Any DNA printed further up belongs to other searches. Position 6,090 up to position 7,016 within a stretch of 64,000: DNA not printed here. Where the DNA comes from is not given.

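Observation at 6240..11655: ECF sigma - S9 peptidase - ZAS anti-sigma - Hsp20 - CoA-disulfide reductase: a thiol/proteotoxic stress module with a peptidase inserted between sigma and anti-sigma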

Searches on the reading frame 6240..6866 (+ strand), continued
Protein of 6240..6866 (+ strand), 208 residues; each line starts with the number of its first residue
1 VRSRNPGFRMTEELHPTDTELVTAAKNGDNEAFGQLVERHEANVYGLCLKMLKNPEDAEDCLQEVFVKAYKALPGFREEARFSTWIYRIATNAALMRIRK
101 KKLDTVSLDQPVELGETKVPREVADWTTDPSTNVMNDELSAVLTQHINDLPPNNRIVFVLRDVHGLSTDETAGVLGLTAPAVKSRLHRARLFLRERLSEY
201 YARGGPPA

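Call 25: find_encoding_contigs(protein=P0015, flank=6000, max_places=1)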
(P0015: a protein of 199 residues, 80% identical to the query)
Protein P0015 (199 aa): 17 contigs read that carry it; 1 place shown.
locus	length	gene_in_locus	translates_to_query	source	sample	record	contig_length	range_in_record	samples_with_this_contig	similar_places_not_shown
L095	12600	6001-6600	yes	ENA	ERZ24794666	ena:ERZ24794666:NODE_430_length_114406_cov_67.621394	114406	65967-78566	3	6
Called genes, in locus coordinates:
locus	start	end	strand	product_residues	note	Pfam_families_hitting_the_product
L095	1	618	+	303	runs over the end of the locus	PF02754:CCG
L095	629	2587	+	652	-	PF07992:Pyr_redox_2 (weak), PF00890:FAD_binding_2, PF01266:DAO (weak), PF12831:FAD_oxidored, PF13450:NAD_binding_8, PF12838:Fer4_7, PF13237:Fer4_10, PF14697:Fer4_21, +7 more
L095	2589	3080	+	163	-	PF02662:FlpD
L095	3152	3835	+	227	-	PF13534:Fer4_17 (faint), PF13183:Fer4_8 (faint), PF14691:Fer4_20 (weak), PF13237:Fer4_10 (weak), PF12838:Fer4_7 (weak), PF13187:Fer4_9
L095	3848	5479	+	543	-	PF00890:FAD_binding_2, PF01266:DAO (weak), PF07992:Pyr_redox_2 (weak)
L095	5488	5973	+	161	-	PF01750:HycI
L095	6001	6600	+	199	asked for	PF04542:Sigma70_r2, PF08281:Sigma70_r4_2, PF04545:Sigma70_r4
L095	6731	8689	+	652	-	PF26549:Tricorn_N (faint), PF07859:Abhydrolase_3 (faint), PF01738:DLH, PF02129:Peptidase_S15, PF20434:BD-FAE, PF00326:Peptidase_S9, PF12146:Hydrolase_4 (faint), PF12697:Abhydrolase_6 (weak)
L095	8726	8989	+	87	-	PF13490:zf-HC2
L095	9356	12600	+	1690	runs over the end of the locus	PF08126:Propeptide_C25, PF01364:Peptidase_C25, PF13517:FG-GAP_3 (faint), PF13229:Beta_helix, PF13860:FlgD_ig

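Call 31: search_protein_families(library=pfam, proteins=[L013:6549-7121:+, L013:5989-6552:+, L016:6603-6860:+, L009:9725-9979:+, L008:9710-9958:+, L095:8726-8989:+], max_evalue=0.01)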
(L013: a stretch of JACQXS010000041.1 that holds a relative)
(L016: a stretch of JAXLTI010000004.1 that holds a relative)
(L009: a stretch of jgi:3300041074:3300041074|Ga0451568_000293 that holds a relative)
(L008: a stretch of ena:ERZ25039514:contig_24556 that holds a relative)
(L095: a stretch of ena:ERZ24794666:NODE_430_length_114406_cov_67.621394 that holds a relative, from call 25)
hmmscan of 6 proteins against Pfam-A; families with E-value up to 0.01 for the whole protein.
L013:6549-7121:+ (190 aa): 3 families
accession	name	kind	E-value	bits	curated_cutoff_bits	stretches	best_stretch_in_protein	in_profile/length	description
PF00011.27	HSP20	-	2.3e-15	56.9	20.8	1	108-189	4-87/102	Hsp20/alpha crystallin family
PF13490.11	zf-HC2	-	1.8e-09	37.9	22.2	1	8-42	1-35/35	Putative zinc-finger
PF17886.7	ArsA_HSP20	-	0.0026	17.7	22.5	0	111-186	2-62/63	HSP20-like domain found in ArsA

L013:5989-6552:+ (187 aa): 4 families
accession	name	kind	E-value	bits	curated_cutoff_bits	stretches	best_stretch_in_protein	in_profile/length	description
PF04542.20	Sigma70_r2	-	3e-21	75.4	24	1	24-89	1-68/71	Sigma-70 region 2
PF08281.18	Sigma70_r4_2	-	6.5e-16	58.2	25.7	1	125-173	4-52/54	Sigma-70, region 4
PF04545.22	Sigma70_r4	-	2.7e-09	36.8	24.1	1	128-177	1-50/50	Sigma-70, region 4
PF07638.17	Sigma70_ECF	-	8.2e-08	32.8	21.1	1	113-180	118-184/185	ECF sigma factor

L016:6603-6860:+ (85 aa): 1 family
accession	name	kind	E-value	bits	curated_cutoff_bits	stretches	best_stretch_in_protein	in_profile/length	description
PF13490.11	zf-HC2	-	2.5e-08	34.3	22.2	1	10-44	1-35/35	Putative zinc-finger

L009:9725-9979:+ (84 aa): 1 family
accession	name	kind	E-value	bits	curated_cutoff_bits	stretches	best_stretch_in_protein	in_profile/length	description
PF13490.11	zf-HC2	-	5.5e-08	33.2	22.2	1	10-42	1-33/35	Putative zinc-finger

L008:9710-9958:+ (82 aa): 1 family
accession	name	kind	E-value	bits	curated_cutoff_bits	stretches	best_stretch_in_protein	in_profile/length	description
PF13490.11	zf-HC2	-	5.8e-09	36.3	22.2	1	7-39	1-33/35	Putative zinc-finger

L095:8726-8989:+ (87 aa): 1 family
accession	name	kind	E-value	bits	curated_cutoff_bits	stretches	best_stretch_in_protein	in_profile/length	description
PF13490.11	zf-HC2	-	2.7e-08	34.2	22.2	1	12-46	1-35/35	Putative zinc-finger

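Call 45: search_solved_structures(query=window:6267-6866:+, max_evalue=1e-8)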
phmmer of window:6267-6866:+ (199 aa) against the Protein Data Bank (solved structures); distinct sequences matched with E-value up to 1e-8: 17.
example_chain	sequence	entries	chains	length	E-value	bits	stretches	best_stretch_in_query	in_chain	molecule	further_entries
5wuq_A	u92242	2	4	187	4.6e-31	111.3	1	14-189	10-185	ECF RNA polymerase sigma factor SigW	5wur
6in7_B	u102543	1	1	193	4.8e-25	91.6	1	8-186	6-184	RNA polymerase sigma-H factor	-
8z6g_B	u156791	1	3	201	5.2e-25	91.5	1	8-186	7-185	RNA polymerase sigma factor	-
1or7_A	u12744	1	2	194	5.1e-23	85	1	8-186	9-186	RNA polymerase sigma-E factor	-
6jbq_F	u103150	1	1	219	7.3e-23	84.5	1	8-186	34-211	ECF RNA polymerase sigma-E factor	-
7qh5_A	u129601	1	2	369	1.9e-21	79.9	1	16-195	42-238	RNA polymerase sigma factor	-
9m9d_F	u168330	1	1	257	8e-19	71.3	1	22-192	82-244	ECF RNA polymerase sigma factor SigE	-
9m9e_F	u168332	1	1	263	8.6e-19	71.3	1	22-192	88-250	ECF RNA polymerase sigma factor SigE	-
9m98_F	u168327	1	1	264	8.7e-19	71.2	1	22-192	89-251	ECF RNA polymerase sigma factor SigE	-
4cxf_A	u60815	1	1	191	2.1e-17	66.7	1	7-185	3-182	RNA POLYMERASE SIGMA FACTOR CNRH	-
5zx2_F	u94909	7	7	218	7.1e-17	65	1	34-191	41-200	ECF RNA polymerase sigma factor SigH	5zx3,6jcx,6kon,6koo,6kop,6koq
6jcy_F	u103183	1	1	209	3.9e-16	62.6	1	34-191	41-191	ECF RNA polymerase sigma factor SigH,ECF RNA polymerase sigma factor SigE,ECF RNA polymera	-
2map_A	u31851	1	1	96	4e-14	56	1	8-86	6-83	RNA polymerase sigma factor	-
2mao_A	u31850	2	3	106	4.6e-14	55.8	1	8-86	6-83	RNA polymerase sigma factor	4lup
5or5_A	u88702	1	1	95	1.1e-13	54.6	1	8-86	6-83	ECF RNA polymerase sigma-E factor,ECF RNA polymerase sigma factor SigW,ECF RNA polymerase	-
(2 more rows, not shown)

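Call 62: search_protein_families(library=pfam, proteins=[L017:6873-7199:+, L023:2306-2647:+, L027:5638-5973:+, L019:2021-2455:+, L020:5382-5831:+, L021:5492-5905:+, L025:5509-5931:+, L026:5481-5897:+, L016:7011-9533:+, L015:1370-3190:+], max_evalue=0.0001)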
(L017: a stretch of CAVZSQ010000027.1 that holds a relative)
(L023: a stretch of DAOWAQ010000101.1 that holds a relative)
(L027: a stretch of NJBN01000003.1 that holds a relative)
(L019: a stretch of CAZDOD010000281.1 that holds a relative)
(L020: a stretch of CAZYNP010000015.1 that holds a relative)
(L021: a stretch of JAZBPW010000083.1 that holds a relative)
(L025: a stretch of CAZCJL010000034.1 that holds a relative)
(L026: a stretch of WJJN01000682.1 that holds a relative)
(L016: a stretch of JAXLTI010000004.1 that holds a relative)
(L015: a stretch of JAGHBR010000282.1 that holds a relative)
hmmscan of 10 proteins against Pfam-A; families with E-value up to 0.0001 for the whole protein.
L017:6873-7199:+ (108 aa): 5 families
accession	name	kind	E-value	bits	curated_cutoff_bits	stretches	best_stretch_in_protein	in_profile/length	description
PF00085.26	Thioredoxin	-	2.6e-34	117.7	23.5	1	4-102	3-102/103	Thioredoxin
PF13098.12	Thioredoxin_2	-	4.3e-10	40.3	27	1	21-100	7-103/104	Thioredoxin-like domain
PF13905.12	Thioredoxin_8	-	7.3e-07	29.9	27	0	21-63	3-47/94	Thioredoxin-like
PF07449.17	HyaE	-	2.8e-05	24.6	22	1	39-90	48-101/108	Hydrogenase-1 expression protein HyaE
PF14595.12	Thioredoxin_9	-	3.4e-05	24.2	25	1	16-82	39-107/129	Thioredoxin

L023:2306-2647:+ (113 aa): 9 families
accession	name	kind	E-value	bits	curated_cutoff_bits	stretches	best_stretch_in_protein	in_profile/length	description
PF00085.26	Thioredoxin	-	1.4e-32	112.2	23.5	1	4-101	3-101/103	Thioredoxin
PF13905.12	Thioredoxin_8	-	2.9e-12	47.2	27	1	21-67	3-51/94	Thioredoxin-like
PF13098.12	Thioredoxin_2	-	2.1e-09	38.1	27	1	19-99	5-102/104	Thioredoxin-like domain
PF13192.12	Thioredoxin_3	-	2e-08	34.6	24.8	1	29-101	8-74/76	Thioredoxin domain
PF00578.27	AhpC-TSA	-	4.3e-06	27.1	26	1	20-65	26-73/124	AhpC/TSA family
PF14595.12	Thioredoxin_9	-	1e-05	25.8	25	1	23-95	46-120/129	Thioredoxin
PF08534.16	Redoxin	-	1.1e-05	25.7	26.6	1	21-67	30-79/148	Redoxin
PF07449.17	HyaE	-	9.6e-05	22.8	22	0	39-90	48-101/108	Hydrogenase-1 expression protein HyaE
PF13899.12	Thioredoxin_7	-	9.8e-05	22.9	27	0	17-79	15-81/83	Thioredoxin-like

L027:5638-5973:+ (111 aa): 5 families
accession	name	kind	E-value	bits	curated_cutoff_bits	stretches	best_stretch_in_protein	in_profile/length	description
PF00085.26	Thioredoxin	-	4.4e-32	110.6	23.5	1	5-104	3-102/103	Thioredoxin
PF13098.12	Thioredoxin_2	-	1.1e-09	39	27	1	20-103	5-104/104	Thioredoxin-like domain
PF13905.12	Thioredoxin_8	-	2.5e-07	31.4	27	0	21-63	2-46/94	Thioredoxin-like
PF01323.26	DSBA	-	2.5e-05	24.6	25.6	1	58-104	150-191/191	DSBA-like thioredoxin domain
PF14595.12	Thioredoxin_9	-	7.7e-05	23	25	1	15-96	35-119/129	Thioredoxin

L019:2021-2455:+ (144 aa): 9 families
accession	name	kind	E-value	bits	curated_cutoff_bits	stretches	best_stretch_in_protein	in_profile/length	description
PF07992.20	Pyr_redox_2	-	4.7e-19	69.3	26.1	1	5-139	1-137/291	Pyridine nucleotide-disulphide oxidoreductase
PF01266.30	DAO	-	8.7e-12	45.7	27.9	1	6-42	1-37/353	FAD dependent oxidoreductase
PF13738.12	Pyr_redox_3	-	4.5e-11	43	30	0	66-125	86-147/305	Pyridine nucleotide-disulphide oxidoreductase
PF03486.20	HI0933_like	-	2.2e-09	37.6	50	0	6-38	2-34/244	HI0933-like protein Rossmann domain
PF01946.23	Thi4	-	1.8e-07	31.1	26.2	1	4-42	17-57/235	Thi4 family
PF00890.30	FAD_binding_2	-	1.5e-06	28.1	20.4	1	6-43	1-39/414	FAD binding domain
PF13450.12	NAD_binding_8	-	5e-06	27.2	21.9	1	9-49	1-41/68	NAD(P)-binding Rossmann-like domain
PF01494.25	FAD_binding_3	-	5.7e-06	26.2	22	0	5-38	2-35/349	FAD binding domain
PF12831.13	FAD_oxidored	-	1.3e-05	25.2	27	1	6-43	1-39/416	FAD dependent oxidoreductase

L020:5382-5831:+ (149 aa): 1 family
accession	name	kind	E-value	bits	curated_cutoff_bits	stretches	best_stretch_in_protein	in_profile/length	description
PF02566.24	OsmC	-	1e-18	68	27.5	1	41-140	1-98/100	OsmC-like protein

L021:5492-5905:+ (137 aa): 1 family
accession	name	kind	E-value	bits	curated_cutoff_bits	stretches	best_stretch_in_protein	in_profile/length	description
PF02566.24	OsmC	-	8.1e-19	68.3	27.5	1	35-129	3-97/100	OsmC-like protein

L025:5509-5931:+ (140 aa): 1 family
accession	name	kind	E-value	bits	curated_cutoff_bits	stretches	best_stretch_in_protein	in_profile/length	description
PF02566.24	OsmC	-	9.3e-21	74.6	27.5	1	35-131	1-97/100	OsmC-like protein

L026:5481-5897:+ (138 aa): 1 family
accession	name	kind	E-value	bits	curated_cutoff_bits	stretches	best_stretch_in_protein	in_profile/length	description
PF02566.24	OsmC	-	5.9e-20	72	27.5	1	34-131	2-99/100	OsmC-like protein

L016:7011-9533:+ (840 aa): 0 families

L015:1370-3190:+ (606 aa): 3 families
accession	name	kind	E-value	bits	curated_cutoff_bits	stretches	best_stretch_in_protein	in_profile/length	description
PF02518.31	HATPase_c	-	4.5e-25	88.7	26.4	1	484-588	1-109/111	Histidine kinase-, DNA gyrase B-, and HSP90-like ATPase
PF00512.31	HisKA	-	1.2e-12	48.1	26.9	1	374-440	4-64/66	His Kinase A (phospho-acceptor) domain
PF00672.30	HAMP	-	8.4e-05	23.3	25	0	190-235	5-50/53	HAMP domain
